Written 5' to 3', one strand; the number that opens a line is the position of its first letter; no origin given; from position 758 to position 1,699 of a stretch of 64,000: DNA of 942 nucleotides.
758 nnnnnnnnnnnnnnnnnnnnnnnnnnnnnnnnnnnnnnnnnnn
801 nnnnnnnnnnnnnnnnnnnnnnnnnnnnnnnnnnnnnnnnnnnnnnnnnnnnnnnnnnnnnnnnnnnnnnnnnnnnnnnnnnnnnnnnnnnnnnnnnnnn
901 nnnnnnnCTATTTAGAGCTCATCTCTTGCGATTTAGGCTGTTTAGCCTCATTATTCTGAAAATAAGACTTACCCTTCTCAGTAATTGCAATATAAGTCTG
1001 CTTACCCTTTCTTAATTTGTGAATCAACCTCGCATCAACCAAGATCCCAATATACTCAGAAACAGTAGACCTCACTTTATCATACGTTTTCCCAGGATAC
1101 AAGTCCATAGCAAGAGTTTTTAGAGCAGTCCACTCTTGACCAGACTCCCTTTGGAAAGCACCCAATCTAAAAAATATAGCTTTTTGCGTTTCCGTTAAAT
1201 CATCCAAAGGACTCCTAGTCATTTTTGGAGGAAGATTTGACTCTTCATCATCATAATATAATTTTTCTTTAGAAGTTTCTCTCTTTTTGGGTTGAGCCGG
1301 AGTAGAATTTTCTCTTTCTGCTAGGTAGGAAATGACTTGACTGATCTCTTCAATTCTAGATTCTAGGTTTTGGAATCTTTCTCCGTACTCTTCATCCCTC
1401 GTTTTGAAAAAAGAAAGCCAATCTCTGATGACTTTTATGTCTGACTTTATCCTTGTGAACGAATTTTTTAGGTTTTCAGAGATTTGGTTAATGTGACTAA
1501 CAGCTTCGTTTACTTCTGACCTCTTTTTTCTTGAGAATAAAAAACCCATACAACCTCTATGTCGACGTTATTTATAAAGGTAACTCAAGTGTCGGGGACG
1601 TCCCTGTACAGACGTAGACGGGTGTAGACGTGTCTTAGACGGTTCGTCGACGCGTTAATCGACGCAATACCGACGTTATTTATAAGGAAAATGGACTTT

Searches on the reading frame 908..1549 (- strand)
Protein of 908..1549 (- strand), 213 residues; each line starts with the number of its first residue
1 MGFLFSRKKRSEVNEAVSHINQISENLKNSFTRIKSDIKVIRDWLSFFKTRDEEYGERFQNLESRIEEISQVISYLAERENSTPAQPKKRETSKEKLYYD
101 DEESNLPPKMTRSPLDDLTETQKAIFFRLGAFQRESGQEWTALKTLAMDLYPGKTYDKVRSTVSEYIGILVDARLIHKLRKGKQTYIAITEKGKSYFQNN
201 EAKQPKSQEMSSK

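Call 5: search_protein_families(library=pfam, proteins=[window:908-1549:-], max_evalue=1)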
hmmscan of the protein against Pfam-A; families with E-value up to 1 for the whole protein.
window:908-1549:- (213 aa): 8 families
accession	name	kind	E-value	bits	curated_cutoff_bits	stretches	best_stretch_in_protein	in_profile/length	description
PF05549.16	Allexi_40kDa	-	0.0034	17.4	26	1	14-108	77-168/271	Allexivirus 40kDa protein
PF22665.2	DUF6293_C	-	0.0043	17.9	27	1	155-197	56-98/101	DUF6293 C-terminal winged helix domain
PF15245.11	VGLL4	-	0.011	16.2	27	1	54-159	19-119/217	Transcription cofactor vestigial-like protein 4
PF14277.12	DUF4364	-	0.013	15.7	26.9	1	162-205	35-78/162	Domain of unknown function (DUF4364)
PF14947.12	HTH_45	-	0.045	14.2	25.5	1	162-197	35-66/77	Winged helix-turn-helix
PF23739.1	HTH_72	-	0.086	13.3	27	1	35-63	39-67/70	HTH 3-helical bundle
PF18494.6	Pullulanase_Ins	-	0.16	12.8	27.4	1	9-68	10-70/74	Pullulanase Ins domain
PF13463.12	HTH_27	-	0.18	12.6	22.2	1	156-193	28-68/68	Winged helix DNA-binding domain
